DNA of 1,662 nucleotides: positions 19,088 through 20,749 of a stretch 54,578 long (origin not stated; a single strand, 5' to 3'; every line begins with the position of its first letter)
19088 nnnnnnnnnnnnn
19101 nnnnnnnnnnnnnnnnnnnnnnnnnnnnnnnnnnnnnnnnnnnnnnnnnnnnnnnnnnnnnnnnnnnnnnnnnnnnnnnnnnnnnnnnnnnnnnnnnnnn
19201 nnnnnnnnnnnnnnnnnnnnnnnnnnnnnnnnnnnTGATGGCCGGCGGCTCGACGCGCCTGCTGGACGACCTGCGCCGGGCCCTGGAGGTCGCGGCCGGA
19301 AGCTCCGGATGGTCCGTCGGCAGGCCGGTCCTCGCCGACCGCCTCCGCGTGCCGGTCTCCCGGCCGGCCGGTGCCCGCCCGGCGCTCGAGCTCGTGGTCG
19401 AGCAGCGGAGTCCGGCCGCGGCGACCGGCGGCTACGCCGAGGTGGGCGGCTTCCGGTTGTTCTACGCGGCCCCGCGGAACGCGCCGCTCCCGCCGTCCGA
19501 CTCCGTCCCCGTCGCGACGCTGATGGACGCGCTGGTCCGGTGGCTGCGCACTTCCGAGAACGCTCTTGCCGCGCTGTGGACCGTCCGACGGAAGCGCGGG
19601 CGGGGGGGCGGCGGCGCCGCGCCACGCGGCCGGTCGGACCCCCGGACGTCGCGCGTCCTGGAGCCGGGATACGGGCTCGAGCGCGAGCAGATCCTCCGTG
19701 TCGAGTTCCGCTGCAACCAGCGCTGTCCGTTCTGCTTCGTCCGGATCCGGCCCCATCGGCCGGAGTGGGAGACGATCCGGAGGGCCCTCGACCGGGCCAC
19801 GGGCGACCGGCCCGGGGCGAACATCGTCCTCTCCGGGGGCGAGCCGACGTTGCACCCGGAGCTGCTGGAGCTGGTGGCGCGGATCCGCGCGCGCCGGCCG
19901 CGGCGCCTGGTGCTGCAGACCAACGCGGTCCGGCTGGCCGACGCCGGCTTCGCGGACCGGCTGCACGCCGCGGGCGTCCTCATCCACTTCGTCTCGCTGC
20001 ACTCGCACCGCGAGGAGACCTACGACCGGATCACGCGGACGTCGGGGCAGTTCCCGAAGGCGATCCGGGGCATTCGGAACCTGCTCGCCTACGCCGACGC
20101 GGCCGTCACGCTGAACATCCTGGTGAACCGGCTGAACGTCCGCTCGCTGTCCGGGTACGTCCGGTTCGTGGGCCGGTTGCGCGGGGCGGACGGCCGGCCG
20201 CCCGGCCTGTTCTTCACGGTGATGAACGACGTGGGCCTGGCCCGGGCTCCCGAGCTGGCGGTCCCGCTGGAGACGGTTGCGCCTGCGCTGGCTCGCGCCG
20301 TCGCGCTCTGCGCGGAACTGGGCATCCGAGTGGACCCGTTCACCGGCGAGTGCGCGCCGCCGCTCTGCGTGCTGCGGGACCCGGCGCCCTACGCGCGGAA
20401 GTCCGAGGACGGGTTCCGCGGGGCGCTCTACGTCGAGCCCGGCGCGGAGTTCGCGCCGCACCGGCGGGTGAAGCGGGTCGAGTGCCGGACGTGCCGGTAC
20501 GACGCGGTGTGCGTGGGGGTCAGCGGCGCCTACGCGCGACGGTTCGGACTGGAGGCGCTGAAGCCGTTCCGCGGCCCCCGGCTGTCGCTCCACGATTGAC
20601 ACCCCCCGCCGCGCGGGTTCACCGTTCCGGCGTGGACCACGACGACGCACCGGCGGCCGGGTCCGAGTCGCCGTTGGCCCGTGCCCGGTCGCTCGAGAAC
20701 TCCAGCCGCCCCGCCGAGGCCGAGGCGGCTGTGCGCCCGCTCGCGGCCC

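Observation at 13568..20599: Five-gene core: rSAM - NifH-like - NifD-like - NifK-like - rSAM, translationally coupled and flanked by paralogs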

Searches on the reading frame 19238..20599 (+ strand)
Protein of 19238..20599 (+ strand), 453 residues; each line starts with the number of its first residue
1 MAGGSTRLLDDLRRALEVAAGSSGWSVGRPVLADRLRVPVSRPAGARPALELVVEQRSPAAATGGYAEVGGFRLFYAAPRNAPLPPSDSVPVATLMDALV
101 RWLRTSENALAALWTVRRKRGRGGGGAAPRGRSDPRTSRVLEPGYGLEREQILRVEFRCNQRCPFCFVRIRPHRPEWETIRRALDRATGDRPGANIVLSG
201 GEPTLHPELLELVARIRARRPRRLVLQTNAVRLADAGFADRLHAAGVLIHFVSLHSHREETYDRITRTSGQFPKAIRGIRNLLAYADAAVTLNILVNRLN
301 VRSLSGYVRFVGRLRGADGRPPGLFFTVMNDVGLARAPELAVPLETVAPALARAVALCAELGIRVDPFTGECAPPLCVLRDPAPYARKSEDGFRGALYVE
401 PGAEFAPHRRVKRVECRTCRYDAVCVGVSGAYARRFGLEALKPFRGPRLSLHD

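Call 6: search_protein_families(library=pfam, proteins=[window:19238-20599:+], max_evalue=0.01)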
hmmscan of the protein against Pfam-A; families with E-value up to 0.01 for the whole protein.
window:19238-20599:+ (453 aa): 2 families
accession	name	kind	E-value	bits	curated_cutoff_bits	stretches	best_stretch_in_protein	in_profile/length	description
PF04055.27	Radical_SAM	-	9.1e-19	68.7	29.5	1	158-296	6-150/166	Radical SAM superfamily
PF13353.11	Fer4_12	-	0.0065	17.2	22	1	159-235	15-96/137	4Fe-4S single cluster domain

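Call 7: search_protein_families(library=ncbifam, proteins=[window:19238-20599:+], max_evalue=0.01)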
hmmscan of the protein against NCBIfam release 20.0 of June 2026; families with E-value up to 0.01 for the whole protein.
window:19238-20599:+ (453 aa): 44 families (the best 25 are shown)
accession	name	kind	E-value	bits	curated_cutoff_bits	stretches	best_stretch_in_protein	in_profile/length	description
NF038332.1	rSAM_rare_HxsC4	exception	2e-25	89.7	500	2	158-333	23-198/335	radical SAM protein HxsC4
TIGR03977.1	rSAM_pair_HxsC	equivalog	7.3e-20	71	267.9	1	151-368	27-246/292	His-Xaa-Ser system radical SAM maturase HxsC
NF045646.2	rSAM_Se_TrsS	equivalog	3.1e-18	65.5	490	1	152-310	89-250/441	radical SAM (seleno)protein TrsS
TIGR02666.1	moaA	equivalog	7.1e-17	61.4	284.05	1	156-308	17-177/336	GTP 3',8-cyclase MoaA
TIGR02668.1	moaA_archaeal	equivalog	9.2e-16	57.7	325.25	1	154-312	15-174/303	GTP 3',8-cyclase MoaA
NF045702.1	rSAM_GDGT_ether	equivalog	4.1e-15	55.4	450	1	153-311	90-253/486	tetraether lipid synthase Tes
NF001199.0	PRK00164.2-1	equivalog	7.4e-14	51.6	231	1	154-310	17-174/308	GTP 3',8-cyclase MoaA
TIGR04054.1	rSAM_NirJ1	equivalog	5.2e-11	41.8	650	1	158-310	45-196/387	putative heme d1 biosynthesis radical SAM protein NirJ1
TIGR04545.1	rSAM_ahbD_hemeb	equivalog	1.2e-10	41.4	500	1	195-314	49-165/339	heme b synthase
NF045574.1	sacti_mat_StsB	exception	2.2e-10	40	625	1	159-314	106-259/466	StsB family radical SAM/SPASM domain sactipeptide maturase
NF049973.1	radical_Rv1681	equivalog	3e-10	39.5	380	1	151-282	74-206/326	Rv1681 family radical SAM protein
TIGR04317.1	W_rSAM_matur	equivalog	3.6e-10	39.5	380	1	155-314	10-174/349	tungsten cofactor oxidoreductase radical SAM maturase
TIGR04251.1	SCM_rSAM_ScmF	equivalog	1e-09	38.3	400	1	194-311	55-169/353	SynChlorMet cassette radical SAM/SPASM protein ScmF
NF038283.1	viperin_w_prok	equivalog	1.3e-09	37.6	180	1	158-302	11-168/281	viperin family antiviral radical SAM protein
TIGR04055.1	rSAM_NirJ2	equivalog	1.6e-09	37.8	500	1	196-283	49-134/326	putative heme d1 biosynthesis radical SAM protein NirJ2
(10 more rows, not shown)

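Call 19: find_homologous_proteins(query=window:19238-20599:+, max_evalue=0.00001)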
Query window:19238-20599:+ (453 aa): 290 proteins with E <= 0.00001 among 8000 candidates; the best 120 are listed.
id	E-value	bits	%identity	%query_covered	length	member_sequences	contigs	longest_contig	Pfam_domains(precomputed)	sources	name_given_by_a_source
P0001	1.5e-298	1008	100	100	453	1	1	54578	PF04055.28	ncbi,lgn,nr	ncbi:MAG: radical SAM protein [Deltaproteobacteria bacterium]|nr:radical SAM protein [Deltaproteobac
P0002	2.0e-240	816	85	99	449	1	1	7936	PF04055.28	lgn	-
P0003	1.1e-173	596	64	98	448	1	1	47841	PF04055.28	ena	-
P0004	1.9e-88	316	41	95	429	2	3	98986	PF04055.28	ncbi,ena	-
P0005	2.7e-66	242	44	67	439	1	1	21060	PF04055.28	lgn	-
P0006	1.4e-56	210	36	69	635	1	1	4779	PF04055.28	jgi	jgi:MoaA/NifB/PqqE/SkfB family radical SAM enzyme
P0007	2.8e-56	209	47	57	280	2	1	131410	PF04055.28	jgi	jgi:pyruvate-formate lyase-activating enzyme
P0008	5.6e-53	199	36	67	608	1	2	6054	PF04055.28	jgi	jgi:MoaA/NifB/PqqE/SkfB family radical SAM enzyme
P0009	1.2e-52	198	35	68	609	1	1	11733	PF04055.28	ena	-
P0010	1.8e-52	197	34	68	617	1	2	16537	PF04055.28,PF13353.12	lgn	-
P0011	3.5e-52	196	34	68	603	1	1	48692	PF04055.28,PF13353.12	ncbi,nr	ncbi:MAG: radical SAM protein [Myxococcales bacterium]|nr:radical SAM protein [Myxococcales bacteriu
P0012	3.7e-52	196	34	67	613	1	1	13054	PF04055.28,PF13353.12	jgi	jgi:MoaA/NifB/PqqE/SkfB family radical SAM enzyme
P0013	6.7e-52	195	35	68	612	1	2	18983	PF04055.28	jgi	jgi:MoaA/NifB/PqqE/SkfB family radical SAM enzyme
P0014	1.8e-51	194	35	69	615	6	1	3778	PF04055.28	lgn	-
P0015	3.2e-51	193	34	65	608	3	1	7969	PF04055.28,PF13353.12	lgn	-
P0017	2.0e-50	190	40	64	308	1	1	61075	PF04055.28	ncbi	ncbi:MAG: radical SAM protein [Elusimicrobiota bacterium]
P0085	2.4e-43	167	34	66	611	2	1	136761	PF04055.28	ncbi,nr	ncbi:radical SAM protein [Polyangium spumosum]|nr:radical SAM protein [Polyangium spumosum]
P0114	6.1e-42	162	33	63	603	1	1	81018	PF04055.28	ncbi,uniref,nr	ncbi:radical SAM protein [Polyangium sp. 6x1]|uniref:radical SAM protein n=1 Tax=Polyangium sp. 6x1 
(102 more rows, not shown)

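Call 20: find_encoding_contigs(protein=P0003, flank=10000, max_places=2)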
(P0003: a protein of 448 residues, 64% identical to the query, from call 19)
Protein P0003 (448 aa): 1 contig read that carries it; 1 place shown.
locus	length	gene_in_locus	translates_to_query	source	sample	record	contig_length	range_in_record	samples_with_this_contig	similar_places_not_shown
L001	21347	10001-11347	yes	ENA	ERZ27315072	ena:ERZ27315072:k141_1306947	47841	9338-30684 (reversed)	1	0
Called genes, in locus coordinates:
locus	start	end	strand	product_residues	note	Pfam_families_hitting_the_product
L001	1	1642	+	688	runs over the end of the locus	PF01326:PPDK_N (weak)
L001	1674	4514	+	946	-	-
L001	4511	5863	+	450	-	PF04055:Radical_SAM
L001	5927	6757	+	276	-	PF00142:Fer4_NifH, PF01656:CbiA, PF02374:ArsA_ATPase (weak), PF10609:ParA (faint), PF13614:AAA_31 (weak)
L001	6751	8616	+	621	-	PF00148:Oxidored_nitro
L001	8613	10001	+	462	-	PF00148:Oxidored_nitro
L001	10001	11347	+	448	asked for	PF04055:Radical_SAM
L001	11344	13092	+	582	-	PF13432:TPR_16 (faint), PF07719:TPR_2 (faint), PF13428:TPR_14 (faint), PF13431:TPR_17 (faint), PF14559:TPR_19 (faint), PF13424:TPR_12 (faint), PF00515:TPR_1 (faint), PF13414:TPR_11 (weak)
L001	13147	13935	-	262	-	PF00005:ABC_tran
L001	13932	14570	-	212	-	PF02492:cobW (weak)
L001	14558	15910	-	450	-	PF04055:Radical_SAM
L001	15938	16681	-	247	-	-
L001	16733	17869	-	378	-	-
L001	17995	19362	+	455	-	PF00148:Oxidored_nitro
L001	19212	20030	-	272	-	PF00590:TP_methylase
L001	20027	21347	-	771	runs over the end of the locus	PF04055:Radical_SAM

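Call 21: find_encoding_contigs(protein=P0004, flank=10000, max_places=2)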
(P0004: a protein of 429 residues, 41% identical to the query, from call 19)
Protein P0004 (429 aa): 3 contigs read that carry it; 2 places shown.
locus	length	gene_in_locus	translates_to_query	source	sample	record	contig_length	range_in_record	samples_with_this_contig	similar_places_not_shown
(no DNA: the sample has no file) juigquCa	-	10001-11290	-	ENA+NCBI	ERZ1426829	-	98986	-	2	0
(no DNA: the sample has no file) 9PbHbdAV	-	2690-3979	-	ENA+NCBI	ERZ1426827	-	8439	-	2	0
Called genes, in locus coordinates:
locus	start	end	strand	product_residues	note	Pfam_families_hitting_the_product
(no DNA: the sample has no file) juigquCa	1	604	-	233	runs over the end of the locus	PF00392:GntR, PF07840:FadR_C, PF07729:FCD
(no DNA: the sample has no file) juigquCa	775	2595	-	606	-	-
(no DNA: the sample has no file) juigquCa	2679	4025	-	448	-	PF07690:MFS_1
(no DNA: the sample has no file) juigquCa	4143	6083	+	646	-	PF08306:Glyco_hydro_98M, PF08307:Glyco_hydro_98C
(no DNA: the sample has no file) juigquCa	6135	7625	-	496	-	PF11617:Cu-binding_MopE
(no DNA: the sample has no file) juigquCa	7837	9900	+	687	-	-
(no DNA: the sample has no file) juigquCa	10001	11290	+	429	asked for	PF04055:Radical_SAM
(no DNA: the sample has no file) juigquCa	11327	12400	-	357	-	PF03734:YkuD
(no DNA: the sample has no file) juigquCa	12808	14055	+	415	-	PF00364:Biotin_lipoyl (faint), PF25917:BSH_RND, PF25944:Beta-barrel_RND, PF25967:RND-MFP_C (weak)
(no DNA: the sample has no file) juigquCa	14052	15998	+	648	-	PF00005:ABC_tran, PF12704:MacB_PCD, PF02687:FtsX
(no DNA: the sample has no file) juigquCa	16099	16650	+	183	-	PF08002:DUF1697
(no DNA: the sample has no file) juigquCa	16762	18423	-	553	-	-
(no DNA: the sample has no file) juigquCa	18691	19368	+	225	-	-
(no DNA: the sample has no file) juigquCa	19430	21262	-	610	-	-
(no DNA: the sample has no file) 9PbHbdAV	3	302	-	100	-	?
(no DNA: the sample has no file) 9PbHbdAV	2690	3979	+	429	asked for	PF04055:Radical_SAM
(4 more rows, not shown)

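Call 29: find_encoding_contigs(protein=P0017, flank=10000, max_places=2)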
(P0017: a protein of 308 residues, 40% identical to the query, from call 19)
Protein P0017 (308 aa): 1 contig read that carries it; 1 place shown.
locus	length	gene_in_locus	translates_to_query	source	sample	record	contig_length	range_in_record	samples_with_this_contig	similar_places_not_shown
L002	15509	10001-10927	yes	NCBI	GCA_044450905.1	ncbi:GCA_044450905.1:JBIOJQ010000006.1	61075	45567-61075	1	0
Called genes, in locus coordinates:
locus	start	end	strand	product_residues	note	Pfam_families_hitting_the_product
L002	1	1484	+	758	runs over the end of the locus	PF00142:Fer4_NifH, PF01656:CbiA, PF02374:ArsA_ATPase, PF10609:ParA (faint), PF13614:AAA_31, PF00148:Oxidored_nitro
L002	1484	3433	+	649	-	-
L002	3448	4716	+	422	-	PF00148:Oxidored_nitro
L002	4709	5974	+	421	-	PF04055:Radical_SAM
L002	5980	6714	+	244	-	PF00590:TP_methylase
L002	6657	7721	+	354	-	PF04055:Radical_SAM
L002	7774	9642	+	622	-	-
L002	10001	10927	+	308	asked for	PF04055:Radical_SAM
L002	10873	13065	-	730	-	PF04055:Radical_SAM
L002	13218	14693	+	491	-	PF04055:Radical_SAM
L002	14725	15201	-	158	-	-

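Call 30: find_encoding_contigs(protein=P0085, flank=10000, max_places=2)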
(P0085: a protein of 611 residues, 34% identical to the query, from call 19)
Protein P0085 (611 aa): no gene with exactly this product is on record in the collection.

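Call 84: search_protein_families(library=ncbifam, proteins=[L002:1484-3430:+, L002:7774-9639:+, L002:4709-5971:+, L002:6657-7718:+, L002:13218-14690:+], max_evalue=0.1)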
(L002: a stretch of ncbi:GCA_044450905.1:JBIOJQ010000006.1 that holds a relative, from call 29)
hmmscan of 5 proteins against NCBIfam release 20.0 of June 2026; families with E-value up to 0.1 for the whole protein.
L002:1484-3430:+ (649 aa): 1 family
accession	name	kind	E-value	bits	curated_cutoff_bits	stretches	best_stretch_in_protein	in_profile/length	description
TIGR02979.1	phageshock_pspD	hypoth_equivalog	0.07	13.5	64.2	0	28-59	24-55/59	phage shock protein PspD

L002:7774-9639:+ (622 aa): 0 families

L002:4709-5971:+ (421 aa): 19 families
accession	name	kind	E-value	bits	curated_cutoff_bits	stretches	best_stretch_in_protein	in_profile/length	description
NF045646.2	rSAM_Se_TrsS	equivalog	5.5e-16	58.1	490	1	13-150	92-228/441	radical SAM (seleno)protein TrsS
NF038332.1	rSAM_rare_HxsC4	exception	6.7e-12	45.2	500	1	45-161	51-170/335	radical SAM protein HxsC4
NF045702.1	rSAM_GDGT_ether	equivalog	7.3e-12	44.7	450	1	5-146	84-225/486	tetraether lipid synthase Tes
TIGR02109.1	PQQ_syn_pqqE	equivalog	5.4e-10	38.7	381.35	1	16-161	16-158/358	pyrroloquinoline quinone biosynthesis protein PqqE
TIGR02666.1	moaA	equivalog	7.2e-10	38.3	284.05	1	13-152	16-159/336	GTP 3',8-cyclase MoaA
TIGR02668.1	moaA_archaeal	equivalog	1.9e-09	36.9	325.25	1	11-156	14-156/303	GTP 3',8-cyclase MoaA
NF001199.0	PRK00164.2-1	equivalog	7.9e-09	35.1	231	1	11-149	16-150/308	GTP 3',8-cyclase MoaA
TIGR04303.1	GeoRSP_rSAM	equivalog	3.9e-06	26.7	400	1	15-155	13-147/325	GeoRSP system radical SAM/SPASM protein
TIGR04403.1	rSAM_skfB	equivalog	8.3e-06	24.8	300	1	16-154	113-246/402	sporulation killing factor system radical SAM maturase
TIGR04546.1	rSAM_ahbC_deAc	equivalog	8.6e-05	21.5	650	1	16-159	48-187/390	12,18-didecarboxysiroheme deacetylase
TIGR04055.1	rSAM_NirJ2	equivalog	0.00011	21.8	500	1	16-153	9-142/326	putative heme d1 biosynthesis radical SAM protein NirJ2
TIGR04317.1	W_rSAM_matur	equivalog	0.00052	19.2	380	1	14-124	11-118/349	tungsten cofactor oxidoreductase radical SAM maturase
TIGR04545.1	rSAM_ahbD_hemeb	equivalog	0.00068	19.2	500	1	16-160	9-150/339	heme b synthase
TIGR04251.1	SCM_rSAM_ScmF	equivalog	0.00079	18.9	400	1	17-159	14-156/353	SynChlorMet cassette radical SAM/SPASM protein ScmF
TIGR03977.1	rSAM_pair_HxsC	equivalog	0.0011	17.9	267.9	1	11-162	29-180/292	His-Xaa-Ser system radical SAM maturase HxsC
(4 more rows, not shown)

L002:6657-7718:+ (354 aa): 34 families (the best 25 are shown)
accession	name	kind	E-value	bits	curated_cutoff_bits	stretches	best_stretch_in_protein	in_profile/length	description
NF038332.1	rSAM_rare_HxsC4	exception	7.4e-38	130.5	500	1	34-353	13-334/335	radical SAM protein HxsC4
TIGR02668.1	moaA_archaeal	equivalog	2.1e-16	59.8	325.25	1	34-170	9-141/303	GTP 3',8-cyclase MoaA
TIGR02666.1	moaA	equivalog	4.8e-16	58.7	284.05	1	35-175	10-153/336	GTP 3',8-cyclase MoaA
TIGR04317.1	W_rSAM_matur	equivalog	6.6e-16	58.4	380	1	33-227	2-192/349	tungsten cofactor oxidoreductase radical SAM maturase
NF001199.0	PRK00164.2-1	equivalog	7.1e-16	58.2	231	1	36-173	13-146/308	GTP 3',8-cyclase MoaA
NF038283.1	viperin_w_prok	equivalog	2.5e-14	53.1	180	1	37-197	4-168/281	viperin family antiviral radical SAM protein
TIGR04303.1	GeoRSP_rSAM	equivalog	8.5e-14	51.8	400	1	41-218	11-176/325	GeoRSP system radical SAM/SPASM protein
TIGR03977.1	rSAM_pair_HxsC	equivalog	2.4e-13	49.6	267.9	1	41-203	31-187/292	His-Xaa-Ser system radical SAM maturase HxsC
NF045646.2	rSAM_Se_TrsS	equivalog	8.8e-13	47.6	490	1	41-154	92-206/441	radical SAM (seleno)protein TrsS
TIGR04311.1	rSAM_Geo_metal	subfamily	1e-12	47.9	400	1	36-221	4-189/423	radical SAM/SPASM family putative metalloenzyme maturase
NF045702.1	rSAM_GDGT_ether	equivalog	1.1e-12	47.4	450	1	39-152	90-207/486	tetraether lipid synthase Tes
TIGR04545.1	rSAM_ahbD_hemeb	equivalog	7.1e-12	45.4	500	1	41-223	6-179/339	heme b synthase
TIGR04546.1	rSAM_ahbC_deAc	equivalog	1.8e-11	43.5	650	1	41-172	45-172/390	12,18-didecarboxysiroheme deacetylase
TIGR02109.1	PQQ_syn_pqqE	equivalog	4.4e-11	42.3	381.35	1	39-233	11-197/358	pyrroloquinoline quinone biosynthesis protein PqqE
TIGR04347.1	pseudo_SAM_Halo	equivalog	6e-10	38.9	525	1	40-216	43-209/390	TIGR04347 family pseudo-SAM/SPASM protein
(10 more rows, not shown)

L002:13218-14690:+ (491 aa): 21 families
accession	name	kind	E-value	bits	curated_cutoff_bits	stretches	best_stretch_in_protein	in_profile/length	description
NF006067.1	PRK08208.1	equivalog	6.3e-30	104.5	380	1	64-250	36-222/427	STM4012 family radical SAM protein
TIGR00538.1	hemN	equivalog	1.1e-28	100.2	324.95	1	60-252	46-237/454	oxygen-independent coproporphyrinogen III oxidase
TIGR04107.1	rSAM_HutW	equivalog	3.2e-28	98.7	400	1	37-242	16-217/419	heme anaerobic degradation radical SAM methyltransferase ChuW/HutW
TIGR03994.1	rSAM_HemZ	equivalog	2.3e-26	92.9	321.4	1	64-255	85-276/401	coproporphyrinogen dehydrogenase HemZ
NF006064.0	PRK08207.2-2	equivalog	6.3e-21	74.9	504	1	65-256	146-339/465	coproporphyrinogen III oxidase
TIGR00539.1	hemN_rel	equivalog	1.9e-18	66.7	205.4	1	66-246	3-180/361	radical SAM family heme chaperone HemW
NF006061.0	PRK08207.1-4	equivalog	3.6e-15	55.7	702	1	64-256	174-369/501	coproporphyrinogen III oxidase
NF006060.0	PRK08207.1-3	equivalog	9.2e-12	44.5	653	1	64-255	150-344/477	coproporphyrinogen III oxidase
NF006066.0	PRK08207.2-5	equivalog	2.7e-11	42.8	1117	1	64-258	191-387/518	coproporphyrinogen III oxidase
NF006385.0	PRK08629.1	equivalog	3e-11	42.8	355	1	53-250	42-231/439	coproporphyrinogen III oxidase family protein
NF006063.0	PRK08207.2-1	equivalog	4.9e-10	38.6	1074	1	64-255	193-386/518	coproporphyrinogen III oxidase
NF005133.0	PRK06582.1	equivalog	3e-09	36.4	597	1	64-227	12-171/390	coproporphyrinogen III oxidase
NF006059.0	PRK08207.1-1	equivalog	1.2e-08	34.1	1012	1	64-256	172-367/496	coproporphyrinogen III oxidase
NF006065.0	PRK08207.2-4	equivalog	6.8e-08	31.9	922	1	64-256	169-367/484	coproporphyrinogen III oxidase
NF004567.0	PRK05904.1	equivalog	1.4e-07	31.1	355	1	66-233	9-170/353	coproporphyrinogen III oxidase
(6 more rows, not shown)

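Call 88: find_encoding_contigs(protein=P0114, flank=10000, max_places=1)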
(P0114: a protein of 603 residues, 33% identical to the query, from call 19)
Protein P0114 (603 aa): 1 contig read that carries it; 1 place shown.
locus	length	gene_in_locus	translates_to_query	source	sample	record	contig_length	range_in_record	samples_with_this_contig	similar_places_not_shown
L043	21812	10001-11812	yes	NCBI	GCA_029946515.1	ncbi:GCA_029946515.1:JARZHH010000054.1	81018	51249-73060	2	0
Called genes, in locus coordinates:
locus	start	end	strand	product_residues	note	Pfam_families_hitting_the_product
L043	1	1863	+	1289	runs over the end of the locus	PF00008:EGF (weak), PF23623:GBD_IRG7_N (faint), PF25117:Agd3_C (faint)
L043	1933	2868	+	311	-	PF01073:3Beta_HSD, PF01370:Epimerase, PF02719:Polysacc_synt_2 (faint), PF04321:RmlD_sub_bind, PF07993:NAD_binding_4 (faint), PF16363:GDP_Man_Dehyd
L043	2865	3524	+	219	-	PF02585:PIG-L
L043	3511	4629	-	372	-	PF13579:Glyco_trans_4_4, PF02350:Epimerase_2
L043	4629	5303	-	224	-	PF00535:Glycos_transf_2, PF10111:Glyco_tranf_2_2 (faint), PF13641:Glyco_tranf_2_3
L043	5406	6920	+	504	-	-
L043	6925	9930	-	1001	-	PF04055:Radical_SAM, PF01408:GFO_IDH_MocA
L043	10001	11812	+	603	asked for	PF04055:Radical_SAM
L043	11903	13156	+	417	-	PF01591:6PF2K, PF00300:His_Phos_1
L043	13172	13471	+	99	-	PF14076:DUF4258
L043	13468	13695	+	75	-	PF15731:MqsA_antitoxin (weak)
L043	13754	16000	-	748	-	-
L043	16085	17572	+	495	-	PF10092:DUF2330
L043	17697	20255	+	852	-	PF03714:PUD, PF00128:Alpha-amylase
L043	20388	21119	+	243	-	-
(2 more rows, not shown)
